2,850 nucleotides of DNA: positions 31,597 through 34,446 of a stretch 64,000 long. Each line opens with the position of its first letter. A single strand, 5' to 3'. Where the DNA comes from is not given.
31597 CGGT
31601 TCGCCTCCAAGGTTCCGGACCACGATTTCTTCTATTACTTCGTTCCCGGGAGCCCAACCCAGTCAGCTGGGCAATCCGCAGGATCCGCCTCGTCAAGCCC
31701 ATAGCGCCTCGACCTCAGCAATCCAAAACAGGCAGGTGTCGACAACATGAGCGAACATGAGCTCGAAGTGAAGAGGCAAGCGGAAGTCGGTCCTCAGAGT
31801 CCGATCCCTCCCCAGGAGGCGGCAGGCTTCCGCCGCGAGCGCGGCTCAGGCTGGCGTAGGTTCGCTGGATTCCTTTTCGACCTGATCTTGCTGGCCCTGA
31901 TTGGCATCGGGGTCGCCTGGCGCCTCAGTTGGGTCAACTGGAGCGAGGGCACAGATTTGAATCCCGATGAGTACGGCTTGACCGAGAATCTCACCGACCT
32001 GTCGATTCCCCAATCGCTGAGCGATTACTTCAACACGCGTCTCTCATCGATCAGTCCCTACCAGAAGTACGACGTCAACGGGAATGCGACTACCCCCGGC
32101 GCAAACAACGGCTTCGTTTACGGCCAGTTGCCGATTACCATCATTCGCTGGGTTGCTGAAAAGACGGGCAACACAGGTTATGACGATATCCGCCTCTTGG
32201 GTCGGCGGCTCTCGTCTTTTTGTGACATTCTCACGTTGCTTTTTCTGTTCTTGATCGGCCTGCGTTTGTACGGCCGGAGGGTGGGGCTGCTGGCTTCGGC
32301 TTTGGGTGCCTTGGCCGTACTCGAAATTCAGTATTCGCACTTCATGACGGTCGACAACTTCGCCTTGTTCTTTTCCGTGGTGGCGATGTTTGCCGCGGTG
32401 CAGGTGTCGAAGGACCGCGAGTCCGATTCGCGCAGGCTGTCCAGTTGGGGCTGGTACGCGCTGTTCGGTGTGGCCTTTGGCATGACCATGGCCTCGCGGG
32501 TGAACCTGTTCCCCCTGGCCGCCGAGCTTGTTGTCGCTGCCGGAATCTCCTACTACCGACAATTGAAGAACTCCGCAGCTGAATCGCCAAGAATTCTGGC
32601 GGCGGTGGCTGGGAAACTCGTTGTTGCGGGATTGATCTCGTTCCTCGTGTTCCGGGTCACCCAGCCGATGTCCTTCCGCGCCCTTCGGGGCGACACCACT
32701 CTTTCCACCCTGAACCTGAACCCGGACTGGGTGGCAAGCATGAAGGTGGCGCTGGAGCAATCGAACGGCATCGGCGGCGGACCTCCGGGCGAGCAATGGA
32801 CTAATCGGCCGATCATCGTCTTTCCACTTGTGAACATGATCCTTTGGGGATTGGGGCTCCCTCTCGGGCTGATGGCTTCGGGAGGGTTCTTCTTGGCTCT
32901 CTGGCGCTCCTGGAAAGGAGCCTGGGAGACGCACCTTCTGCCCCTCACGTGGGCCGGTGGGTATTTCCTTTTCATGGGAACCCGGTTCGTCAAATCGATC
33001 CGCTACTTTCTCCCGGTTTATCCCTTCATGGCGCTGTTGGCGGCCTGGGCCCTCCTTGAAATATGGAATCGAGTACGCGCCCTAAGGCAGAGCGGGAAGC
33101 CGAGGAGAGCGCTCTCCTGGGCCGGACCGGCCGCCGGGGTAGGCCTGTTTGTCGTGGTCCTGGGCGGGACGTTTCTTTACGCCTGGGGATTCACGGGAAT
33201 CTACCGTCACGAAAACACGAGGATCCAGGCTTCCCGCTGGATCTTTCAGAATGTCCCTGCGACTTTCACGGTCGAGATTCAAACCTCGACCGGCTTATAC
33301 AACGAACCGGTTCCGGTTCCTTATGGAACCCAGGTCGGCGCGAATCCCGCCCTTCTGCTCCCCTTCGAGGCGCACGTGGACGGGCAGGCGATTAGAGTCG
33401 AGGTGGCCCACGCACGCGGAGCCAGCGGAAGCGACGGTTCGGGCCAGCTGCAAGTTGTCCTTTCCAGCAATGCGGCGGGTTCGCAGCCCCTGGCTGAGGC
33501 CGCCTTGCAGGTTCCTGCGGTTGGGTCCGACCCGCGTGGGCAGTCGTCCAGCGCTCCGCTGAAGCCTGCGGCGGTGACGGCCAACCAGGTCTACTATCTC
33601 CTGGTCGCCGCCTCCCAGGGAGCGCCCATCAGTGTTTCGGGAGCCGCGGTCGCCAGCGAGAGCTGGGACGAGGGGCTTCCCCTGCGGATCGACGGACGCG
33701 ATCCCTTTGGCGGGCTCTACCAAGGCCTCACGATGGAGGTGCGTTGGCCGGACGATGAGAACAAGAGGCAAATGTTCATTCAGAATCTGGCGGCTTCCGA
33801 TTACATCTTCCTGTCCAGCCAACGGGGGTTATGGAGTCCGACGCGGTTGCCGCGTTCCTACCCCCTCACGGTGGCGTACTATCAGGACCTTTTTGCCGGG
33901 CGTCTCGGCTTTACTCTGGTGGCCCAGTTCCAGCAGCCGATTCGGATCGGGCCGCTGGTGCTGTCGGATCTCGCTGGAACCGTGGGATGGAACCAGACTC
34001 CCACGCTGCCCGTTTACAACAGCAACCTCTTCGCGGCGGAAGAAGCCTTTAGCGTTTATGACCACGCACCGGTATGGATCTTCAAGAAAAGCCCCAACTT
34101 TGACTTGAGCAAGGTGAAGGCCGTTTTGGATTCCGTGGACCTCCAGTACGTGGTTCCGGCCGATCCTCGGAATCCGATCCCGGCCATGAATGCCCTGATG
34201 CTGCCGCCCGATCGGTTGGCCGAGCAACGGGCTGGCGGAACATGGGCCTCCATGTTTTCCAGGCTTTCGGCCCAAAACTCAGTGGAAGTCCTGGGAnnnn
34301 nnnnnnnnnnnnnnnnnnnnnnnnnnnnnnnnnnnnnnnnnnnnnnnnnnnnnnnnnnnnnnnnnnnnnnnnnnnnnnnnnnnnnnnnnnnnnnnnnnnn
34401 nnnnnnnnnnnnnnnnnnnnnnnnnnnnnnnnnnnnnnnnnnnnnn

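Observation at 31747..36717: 1656-aa single ORF fusing a PMT_2/ArnT-like module, a ~360-aa non-membrane domain and a complete YYY domain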

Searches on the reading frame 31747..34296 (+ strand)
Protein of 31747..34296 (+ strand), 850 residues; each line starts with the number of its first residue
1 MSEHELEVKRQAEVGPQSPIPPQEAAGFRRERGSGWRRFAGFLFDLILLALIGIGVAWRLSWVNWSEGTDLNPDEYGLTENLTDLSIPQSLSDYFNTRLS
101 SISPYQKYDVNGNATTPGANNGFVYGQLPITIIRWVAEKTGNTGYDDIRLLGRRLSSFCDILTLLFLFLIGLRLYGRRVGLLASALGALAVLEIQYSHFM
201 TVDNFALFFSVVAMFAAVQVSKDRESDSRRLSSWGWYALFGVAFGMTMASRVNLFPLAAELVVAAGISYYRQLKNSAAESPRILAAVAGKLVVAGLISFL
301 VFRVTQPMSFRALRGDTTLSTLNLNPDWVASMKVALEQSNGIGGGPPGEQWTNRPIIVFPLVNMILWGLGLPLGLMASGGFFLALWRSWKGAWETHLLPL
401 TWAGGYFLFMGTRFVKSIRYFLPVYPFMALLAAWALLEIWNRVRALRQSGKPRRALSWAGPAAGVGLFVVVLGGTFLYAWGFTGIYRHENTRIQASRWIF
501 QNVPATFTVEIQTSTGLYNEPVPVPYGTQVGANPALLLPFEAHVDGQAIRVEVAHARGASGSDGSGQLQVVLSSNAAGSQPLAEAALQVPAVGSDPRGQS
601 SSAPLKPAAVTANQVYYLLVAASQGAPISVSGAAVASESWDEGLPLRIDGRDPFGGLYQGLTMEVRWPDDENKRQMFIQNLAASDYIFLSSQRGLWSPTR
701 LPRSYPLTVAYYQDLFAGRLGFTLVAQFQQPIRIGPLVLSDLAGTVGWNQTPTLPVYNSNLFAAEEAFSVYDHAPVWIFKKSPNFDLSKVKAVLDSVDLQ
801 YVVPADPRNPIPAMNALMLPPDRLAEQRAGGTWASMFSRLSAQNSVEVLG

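Call 12: find_homologous_proteins(query=window:31747-34296:+, max_evalue=0.001)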
Query window:31747-34296:+ (850 aa): 433 proteins with E <= 0.001 among 8000 candidates; the best 120 are listed.
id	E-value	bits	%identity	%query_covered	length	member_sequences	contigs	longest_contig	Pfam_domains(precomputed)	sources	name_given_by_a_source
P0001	3.3e-283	960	54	95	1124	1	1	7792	PF10060.16,PF02366.25,PF13231.13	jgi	jgi:hypothetical protein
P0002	4.4e-267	907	54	91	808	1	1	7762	PF02366.25,PF13231.13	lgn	-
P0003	6.3e-264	896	55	88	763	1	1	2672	PF02366.25,PF13231.13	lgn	-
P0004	1.0e-263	896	52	96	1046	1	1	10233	PF10060.16,PF02366.25,PF13231.13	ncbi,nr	ncbi:MAG: glycosyltransferase family 39 protein, partial [Anaerolineales bacterium]|nr:glycosyltrans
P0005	4.9e-263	893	51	96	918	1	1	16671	PF13231.13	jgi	jgi:4-amino-4-deoxy-L-arabinose transferase-like glycosyltransferase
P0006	1.2e-259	882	57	85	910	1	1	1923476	PF02366.25,PF13231.13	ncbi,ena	-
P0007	2.3e-255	868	52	91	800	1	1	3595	PF02366.25,PF13231.13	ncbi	-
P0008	1.4e-251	855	54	87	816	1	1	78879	PF02366.25,PF13231.13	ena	-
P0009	4.1e-251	854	54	89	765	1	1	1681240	PF02366.25,PF13231.13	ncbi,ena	-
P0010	4.4e-251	854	51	90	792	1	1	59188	PF02366.25,PF13231.13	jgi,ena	-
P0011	6.1e-251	853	51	90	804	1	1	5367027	PF02366.25,PF13231.13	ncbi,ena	-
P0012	6.1e-251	853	51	91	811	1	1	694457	PF02366.25,PF13231.13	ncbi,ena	-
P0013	8.2e-251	853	53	89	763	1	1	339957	PF02366.25,PF13231.13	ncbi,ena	-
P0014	1.7e-250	852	52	87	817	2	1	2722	PF02366.25,PF13231.13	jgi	jgi:hypothetical protein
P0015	2.7e-250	851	51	91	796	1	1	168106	PF02366.25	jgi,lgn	jgi:hypothetical protein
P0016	3.1e-249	848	51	90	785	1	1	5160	PF02366.25,PF13231.13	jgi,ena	-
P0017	4.3e-249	847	51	93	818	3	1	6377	PF02366.25,PF13231.13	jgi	jgi:Dolichyl-phosphate-mannose-protein mannosyltransferase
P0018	6.8e-249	847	51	90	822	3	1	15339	PF02366.25,PF13231.13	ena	-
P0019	8.5e-249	846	51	91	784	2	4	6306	PF02366.25,PF13231.13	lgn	-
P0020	1.1e-248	846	52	88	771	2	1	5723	PF02366.25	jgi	jgi:hypothetical protein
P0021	1.5e-248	845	51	88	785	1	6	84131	PF02366.25,PF13231.13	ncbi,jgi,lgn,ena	-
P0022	3.0e-248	844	50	91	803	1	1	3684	PF02366.25,PF13231.13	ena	-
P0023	5.0e-248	844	51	91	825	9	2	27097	PF02366.25,PF13231.13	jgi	jgi:4-amino-4-deoxy-L-arabinose transferase-like glycosyltransferase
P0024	9.0e-248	843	51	91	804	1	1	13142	PF02366.25,PF13231.13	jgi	jgi:hypothetical protein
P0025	1.2e-247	842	49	95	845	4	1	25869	PF02366.25,PF13231.13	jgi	jgi:hypothetical protein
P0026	8.1e-247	840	51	90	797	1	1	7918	PF02366.25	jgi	-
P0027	2.0e-246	838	51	91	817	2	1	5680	PF02366.25,PF13231.13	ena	-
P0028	3.5e-246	838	50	91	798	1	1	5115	PF13231.13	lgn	-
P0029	1.4e-245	836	50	92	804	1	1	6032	PF13231.13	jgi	jgi:hypothetical protein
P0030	2.2e-245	835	49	89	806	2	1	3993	PF02366.25,PF13231.13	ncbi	-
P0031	3.0e-245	834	52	88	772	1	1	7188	PF02366.25,PF13231.13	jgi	jgi:hypothetical protein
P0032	6.0e-245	833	51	90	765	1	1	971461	PF02366.25,PF13231.13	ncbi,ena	-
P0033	8.3e-245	833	51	90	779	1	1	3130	PF02366.25,PF13231.13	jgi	jgi:hypothetical protein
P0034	2.3e-244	832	52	88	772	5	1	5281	PF02366.25,PF13231.13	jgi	jgi:hypothetical protein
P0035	3.6e-244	831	51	88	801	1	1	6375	PF13231.13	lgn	-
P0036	6.4e-244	830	49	91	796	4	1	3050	PF02366.25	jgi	-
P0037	9.4e-244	830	49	91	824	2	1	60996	PF02366.25,PF13231.13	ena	-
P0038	1.3e-243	829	48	94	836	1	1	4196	PF02366.25,PF13231.13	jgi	jgi:4-amino-4-deoxy-L-arabinose transferase-like glycosyltransferase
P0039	1.9e-243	829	51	91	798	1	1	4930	PF02366.25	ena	-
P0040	6.2e-243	827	51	91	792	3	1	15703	PF02366.25,PF13231.13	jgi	-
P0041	6.7e-243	827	52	88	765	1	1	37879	PF02366.25,PF13231.13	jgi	-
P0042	1.8e-242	825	51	88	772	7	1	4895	PF02366.25,PF13231.13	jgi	jgi:hypothetical protein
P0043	3.4e-242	824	49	89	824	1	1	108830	PF02366.25,PF13231.13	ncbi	-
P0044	5.6e-242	824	50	90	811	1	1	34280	PF02366.25,PF13231.13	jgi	jgi:hypothetical protein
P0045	8.6e-242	823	49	91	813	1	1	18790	PF02366.25,PF13231.13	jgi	jgi:hypothetical protein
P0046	3.6e-241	821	50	90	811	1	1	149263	PF02366.25,PF13231.13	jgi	jgi:hypothetical protein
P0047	4.0e-241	821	52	88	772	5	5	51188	PF02366.25,PF13231.13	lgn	-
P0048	5.6e-241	820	51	88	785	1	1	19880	PF13231.13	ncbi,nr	ncbi:MAG: glycosyltransferase family 39 protein [Anaerolineales bacterium]|nr:glycosyltransferase fa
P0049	7.1e-241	820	48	90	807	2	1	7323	PF13231.13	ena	-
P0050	7.3e-241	820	50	89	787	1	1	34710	PF02366.25,PF13231.13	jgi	jgi:4-amino-4-deoxy-L-arabinose transferase-like glycosyltransferase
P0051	1.8e-240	819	52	88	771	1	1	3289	PF02366.25,PF13231.13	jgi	jgi:hypothetical protein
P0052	6.2e-240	817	50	93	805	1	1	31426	PF02366.25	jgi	jgi:4-amino-4-deoxy-L-arabinose transferase-like glycosyltransferase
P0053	7.4e-240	817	49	89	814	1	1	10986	PF02366.25,PF13231.13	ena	-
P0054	8.0e-240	817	49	91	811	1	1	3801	PF02366.25,PF13231.13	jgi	jgi:hypothetical protein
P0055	1.2e-239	816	49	93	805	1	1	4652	PF02366.25,PF13231.13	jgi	jgi:hypothetical protein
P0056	1.8e-239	815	52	88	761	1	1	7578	PF02366.25,PF13231.13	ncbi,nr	ncbi:MAG TPA: phospholipid carrier-dependent glycosyltransferase [Levilinea sp.]|nr:phospholipid car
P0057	1.8e-239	815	50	88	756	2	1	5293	PF13231.13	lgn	-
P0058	6.8e-239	813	49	90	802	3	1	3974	PF02366.25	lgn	-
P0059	1.5e-238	812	49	91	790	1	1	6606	PF02366.25,PF13231.13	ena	-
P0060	2.5e-238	812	50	91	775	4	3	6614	PF02366.25,PF13231.13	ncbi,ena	-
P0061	4.4e-238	811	50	90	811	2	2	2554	PF02366.25,PF13231.13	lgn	-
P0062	4.5e-238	811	50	91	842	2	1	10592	PF02366.25,PF13231.13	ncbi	-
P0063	4.6e-238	811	50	90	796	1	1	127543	PF02366.25,PF13231.13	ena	-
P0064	7.3e-238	810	50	91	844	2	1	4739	PF13231.13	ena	-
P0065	1.0e-237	810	50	88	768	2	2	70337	PF02366.25,PF13231.13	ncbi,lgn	-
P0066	1.1e-237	810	50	89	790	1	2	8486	PF02366.25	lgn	-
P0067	1.5e-237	809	49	91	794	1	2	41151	PF02366.25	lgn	-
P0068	2.9e-237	808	50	89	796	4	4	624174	PF02366.25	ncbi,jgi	ncbi:MAG: phospholipid carrier-dependent glycosyltransferase [Bellilinea sp.]|jgi:hypothetical prote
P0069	5.3e-237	807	49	91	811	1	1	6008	PF13231.13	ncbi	-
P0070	6.0e-237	807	48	93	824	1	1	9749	PF02366.25,PF13231.13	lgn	-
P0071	6.2e-237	807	50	89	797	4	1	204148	PF02366.25,PF13231.13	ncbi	-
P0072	7.7e-237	807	51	91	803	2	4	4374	PF13231.13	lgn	-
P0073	1.4e-236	806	49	90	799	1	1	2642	PF02366.25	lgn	-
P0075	2.2e-236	805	47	89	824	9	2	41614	PF02366.25,PF13231.13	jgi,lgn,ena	jgi:hypothetical protein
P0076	3.5e-236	804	49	88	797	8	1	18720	PF02366.25,PF13231.13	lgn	-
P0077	4.0e-236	804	50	88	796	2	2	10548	PF02366.25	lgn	-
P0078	6.0e-236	804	50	91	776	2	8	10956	PF02366.25,PF13231.13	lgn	-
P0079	1.4e-235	802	49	89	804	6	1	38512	PF13231.13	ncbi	-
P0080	1.5e-235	802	48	89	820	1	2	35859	PF13231.13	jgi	jgi:hypothetical protein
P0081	1.7e-235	802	49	93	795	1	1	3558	PF02366.25,PF13231.13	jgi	-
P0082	1.9e-235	802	50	91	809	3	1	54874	PF13231.13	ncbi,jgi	ncbi:MAG TPA: glycosyltransferase family 39 protein [Anaerolineaceae bacterium]|jgi:hypothetical pro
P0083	2.0e-235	802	48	91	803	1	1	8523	PF02366.25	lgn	-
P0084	2.7e-235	802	48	90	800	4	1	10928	PF02366.25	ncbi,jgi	jgi:hypothetical protein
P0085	3.4e-235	801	49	91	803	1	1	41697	PF02366.25,PF13231.13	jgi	jgi:hypothetical protein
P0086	3.6e-235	801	51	91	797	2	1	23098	PF02366.25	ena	-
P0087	1.0e-234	800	49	93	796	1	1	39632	PF02366.25,PF13231.13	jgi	-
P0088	2.3e-234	799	50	91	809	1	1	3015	PF02366.25,PF13231.13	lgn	-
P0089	5.4e-234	797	50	88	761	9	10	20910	PF02366.25,PF13231.13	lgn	-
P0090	5.7e-234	797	48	91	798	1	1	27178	PF02366.25,PF13231.13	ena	-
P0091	1.1e-233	796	48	90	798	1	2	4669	PF02366.25,PF13231.13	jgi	jgi:hypothetical protein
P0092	1.2e-233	796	49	91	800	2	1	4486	PF02366.25,PF13231.13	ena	-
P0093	1.6e-233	796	50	91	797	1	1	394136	PF02366.25,PF13231.13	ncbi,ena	-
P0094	1.6e-233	796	49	91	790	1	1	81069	PF02366.25,PF13231.13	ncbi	-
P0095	1.8e-233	795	49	91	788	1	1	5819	PF02366.25,PF13231.13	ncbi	-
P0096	2.3e-233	795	50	91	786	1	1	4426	PF02366.25,PF13231.13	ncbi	-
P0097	3.8e-233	794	48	90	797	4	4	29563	PF02366.25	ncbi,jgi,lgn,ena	jgi:hypothetical protein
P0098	6.4e-233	794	48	91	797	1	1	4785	PF02366.25,PF13231.13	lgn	-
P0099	7.7e-233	793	49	92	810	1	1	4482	PF13231.13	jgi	jgi:hypothetical protein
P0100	1.4e-232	793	48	88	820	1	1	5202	PF13231.13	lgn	-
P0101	1.6e-232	792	49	90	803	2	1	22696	PF13231.13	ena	-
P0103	2.0e-232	792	49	92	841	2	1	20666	PF02366.25,PF13231.13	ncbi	-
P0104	2.6e-232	792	49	89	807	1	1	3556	PF02366.25,PF13231.13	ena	-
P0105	3.7e-232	791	49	93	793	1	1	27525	PF02366.25,PF13231.13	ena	-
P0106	5.2e-232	791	49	87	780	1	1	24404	PF02366.25,PF13231.13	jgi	jgi:hypothetical protein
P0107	6.2e-232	790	51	88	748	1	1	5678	PF02366.25,PF13231.13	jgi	jgi:hypothetical protein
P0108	9.3e-232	790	50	90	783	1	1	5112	PF02366.25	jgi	jgi:hypothetical protein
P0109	1.1e-231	790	48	90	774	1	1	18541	PF02366.25,PF13231.13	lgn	-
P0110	1.6e-231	789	49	91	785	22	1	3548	PF02366.25,PF13231.13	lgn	-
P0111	1.9e-231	789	46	92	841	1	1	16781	PF02366.25,PF13231.13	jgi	jgi:hypothetical protein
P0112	2.4e-231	788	49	91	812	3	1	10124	PF02366.25,PF13231.13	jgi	-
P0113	2.5e-231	788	50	89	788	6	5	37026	PF02366.25,PF13231.13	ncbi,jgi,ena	-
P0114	3.6e-231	788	47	93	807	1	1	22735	PF13231.13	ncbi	-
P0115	7.5e-231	787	48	91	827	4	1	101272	PF02366.25,PF13231.13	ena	-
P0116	1.2e-230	786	49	91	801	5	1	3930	PF02366.25,PF13231.13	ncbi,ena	-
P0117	2.0e-230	785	49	91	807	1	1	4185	PF02366.25,PF13231.13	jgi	jgi:4-amino-4-deoxy-L-arabinose transferase-like glycosyltransferase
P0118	2.2e-230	785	49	91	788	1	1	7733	PF02366.25,PF13231.13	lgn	-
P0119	2.4e-230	785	48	91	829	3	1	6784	PF02366.25,PF13231.13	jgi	jgi:hypothetical protein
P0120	3.4e-230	785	49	90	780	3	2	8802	PF02366.25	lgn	-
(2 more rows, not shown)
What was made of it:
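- On PMT / GT39 (Pfam PF02366, PF13231): Homologs carry both families (call 12).
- Hundreds of standalone ~760-845-aa homologs cover 88-96% of aa 1-850 (call 12).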

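Call 14: find_encoding_contigs(protein=P0004, flank=10000, max_places=3)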
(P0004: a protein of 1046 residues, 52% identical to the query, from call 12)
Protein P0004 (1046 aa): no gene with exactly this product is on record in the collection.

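Call 15: find_encoding_contigs(protein=P0001, flank=10000, max_places=3)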
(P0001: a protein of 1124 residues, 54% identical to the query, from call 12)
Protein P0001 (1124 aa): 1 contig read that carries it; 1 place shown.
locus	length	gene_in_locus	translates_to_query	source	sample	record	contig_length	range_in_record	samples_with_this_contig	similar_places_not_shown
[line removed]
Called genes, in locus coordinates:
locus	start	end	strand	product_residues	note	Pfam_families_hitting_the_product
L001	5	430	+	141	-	-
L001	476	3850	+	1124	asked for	PF02366:PMT, PF13231:PMT_2, PF10060:DUF2298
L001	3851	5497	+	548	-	PF10060:DUF2298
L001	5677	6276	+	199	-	PF07638:Sigma70_ECF (faint), PF04542:Sigma70_r2, PF08281:Sigma70_r4_2, PF04545:Sigma70_r4 (weak)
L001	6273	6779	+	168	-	PF13490:zf-HC2 (weak)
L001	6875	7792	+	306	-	?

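Call 16: find_encoding_contigs(protein=P0011, flank=10000, max_places=2)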
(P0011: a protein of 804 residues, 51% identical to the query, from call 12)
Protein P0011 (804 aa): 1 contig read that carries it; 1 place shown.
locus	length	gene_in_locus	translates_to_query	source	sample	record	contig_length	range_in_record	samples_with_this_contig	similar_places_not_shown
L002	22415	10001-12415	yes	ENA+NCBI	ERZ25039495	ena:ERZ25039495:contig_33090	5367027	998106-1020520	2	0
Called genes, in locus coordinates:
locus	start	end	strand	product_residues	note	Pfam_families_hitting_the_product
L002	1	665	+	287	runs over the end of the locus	PF24739:DUF7690, PF24736:DUF7687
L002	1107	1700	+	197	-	PF18978:DUF5714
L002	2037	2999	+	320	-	PF02492:cobW, PF07683:CobW_C (weak)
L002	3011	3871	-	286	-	PF00106:adh_short, PF08643:DUF1776, PF08659:KR (weak), PF13561:adh_short_C2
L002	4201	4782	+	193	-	PF00440:TetR_N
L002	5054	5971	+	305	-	PF02567:PhzC-PhzF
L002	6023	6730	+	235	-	PF09360:zf-CDGSH, PF06902:Fer4_19, PF09360:zf-CDGSH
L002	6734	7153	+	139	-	PF04075:F420H2_quin_red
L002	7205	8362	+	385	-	PF00999:Na_H_Exchanger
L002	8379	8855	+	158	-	PF00293:NUDIX, PF14815:NUDIX_4 (weak)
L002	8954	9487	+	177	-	-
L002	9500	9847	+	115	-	-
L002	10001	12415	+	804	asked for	PF02366:PMT, PF13231:PMT_2 (weak)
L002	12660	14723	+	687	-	PF02366:PMT (weak), PF02516:STT3 (faint), PF13231:PMT_2, PF24878:YkcB_C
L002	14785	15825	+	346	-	PF00356:LacI, PF00532:Peripla_BP_1, PF13407:Peripla_BP_4 (weak), PF13377:Peripla_BP_3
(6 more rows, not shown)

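Call 17: find_encoding_contigs(protein=P0006, flank=10000, max_places=2)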
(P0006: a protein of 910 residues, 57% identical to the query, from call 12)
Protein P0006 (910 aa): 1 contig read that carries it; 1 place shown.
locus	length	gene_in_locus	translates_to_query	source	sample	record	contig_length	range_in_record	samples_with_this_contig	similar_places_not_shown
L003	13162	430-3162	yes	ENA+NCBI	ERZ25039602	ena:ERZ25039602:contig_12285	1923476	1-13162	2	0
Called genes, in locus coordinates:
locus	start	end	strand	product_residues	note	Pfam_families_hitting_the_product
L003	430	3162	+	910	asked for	PF02366:PMT, PF13231:PMT_2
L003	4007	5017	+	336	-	PF10060:DUF2298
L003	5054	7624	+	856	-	PF10060:DUF2298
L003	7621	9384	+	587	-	-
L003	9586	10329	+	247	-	PF02224:Cytidylate_kin, PF13189:Cytidylate_kin2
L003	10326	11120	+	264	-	PF01553:Acyltransferase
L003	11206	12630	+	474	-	PF17820:PDZ_6, PF19238:Radical_SAM_2, PF04459:DUF512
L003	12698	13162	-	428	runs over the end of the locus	PF01590:GAF, PF13185:GAF_2, PF13492:GAF_3, PF00512:HisKA, PF02518:HATPase_c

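Call 18: find_encoding_contigs(protein=P0005, flank=10000, max_places=2)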
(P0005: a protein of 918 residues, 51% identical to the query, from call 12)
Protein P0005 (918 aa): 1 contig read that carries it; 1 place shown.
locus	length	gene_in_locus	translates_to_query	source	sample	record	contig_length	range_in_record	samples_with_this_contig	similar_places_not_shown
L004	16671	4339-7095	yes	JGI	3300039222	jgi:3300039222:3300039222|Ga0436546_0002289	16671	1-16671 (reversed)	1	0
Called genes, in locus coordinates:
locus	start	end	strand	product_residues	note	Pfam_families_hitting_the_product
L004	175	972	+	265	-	PF13489:Methyltransf_23, PF08241:Methyltransf_11, PF08242:Methyltransf_12, PF13649:Methyltransf_25, PF13847:Methyltransf_31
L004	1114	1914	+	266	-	PF02475:TRM5-TYW2_MTfase (weak), PF05050:Methyltransf_21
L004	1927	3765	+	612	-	PF13231:PMT_2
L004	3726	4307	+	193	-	-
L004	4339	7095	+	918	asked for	PF13231:PMT_2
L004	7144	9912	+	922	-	PF10060:DUF2298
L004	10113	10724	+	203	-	PF10060:DUF2298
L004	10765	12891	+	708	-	PF10060:DUF2298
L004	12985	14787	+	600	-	-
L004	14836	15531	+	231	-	PF02224:Cytidylate_kin, PF13189:Cytidylate_kin2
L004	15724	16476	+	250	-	PF01553:Acyltransferase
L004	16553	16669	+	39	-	?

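Call 37: predict_structure(alignment_id=A1)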
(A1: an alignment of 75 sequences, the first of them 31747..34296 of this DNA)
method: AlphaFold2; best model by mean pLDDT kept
length: 850 residues; sequences in the alignment: 75
mean_pLDDT: 87.6   pTM: 0.87
mean pLDDT of the five models: 87.6, 87.1, 86.3, 84.2, 83.7
residues with pLDDT >= 90: 560; 70-90: 188; 50-70: 66; < 50: 36
segments of 3 or more residues with pLDDT < 50: 1-5, 26-31, 830-850
pLDDT, mean of each block of 10 residues (from residue 1): 47 53 49 75 97 97 88 66 91 93 92 89 83 96 91 95 98 96 98 90 93 97 72 91 96 88 96 85 93 97 94 91 93 86 73 87 93 97 97 95 95 81 96 96 84 70 92 97 91 96 98 98 96 94 98 94 83 97 96 90 98 98 90 93 88 94 92 97 97 86 90 96 96 93 92 84 80 92 96 95 74 57 54 41 33
secondary structure, 60 per line:
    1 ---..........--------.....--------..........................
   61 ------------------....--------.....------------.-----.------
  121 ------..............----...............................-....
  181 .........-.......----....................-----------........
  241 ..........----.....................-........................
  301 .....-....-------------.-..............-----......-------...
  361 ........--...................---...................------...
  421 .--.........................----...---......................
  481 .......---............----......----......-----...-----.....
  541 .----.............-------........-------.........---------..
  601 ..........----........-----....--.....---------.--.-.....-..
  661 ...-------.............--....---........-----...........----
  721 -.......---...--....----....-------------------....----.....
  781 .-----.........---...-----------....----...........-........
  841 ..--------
elements in order (helices of 4 or more, strands of 3 or more residues): H4-13 H22-26 H35-60 H79-82 H91-95 H127-140 H145-175 H177-189 H191-197 H202-221 H233-250 H255-275 H277-305 H326-339 H345-350 H358-368 H371-389 H393-411 H418-421 H424-448 H459-487 H491-502 E507-512 E517-522 E528-530 E536-541 E546-558 E566-573 E581-589 E599-610 E615-622 E628-631 E634-638 H653-657 E659-663 H671-683 E686-689 H693-700 H706-716 E722-728 E732-734 E737-740 E745-748 H768-771 E776-781 H787-795 H813-816 H821-831 H833-842
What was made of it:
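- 31747..33207 (+): N-module, aa 1-487: 11 predicted TM helices with a PMT/PMT_2-like GT-C core; N-terminus inside, C-terminus outside. AF2 pLDDT 87.6 (call 37).
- The AF2 model has pLDDT 87.6 and pTM 0.87 (call 37).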
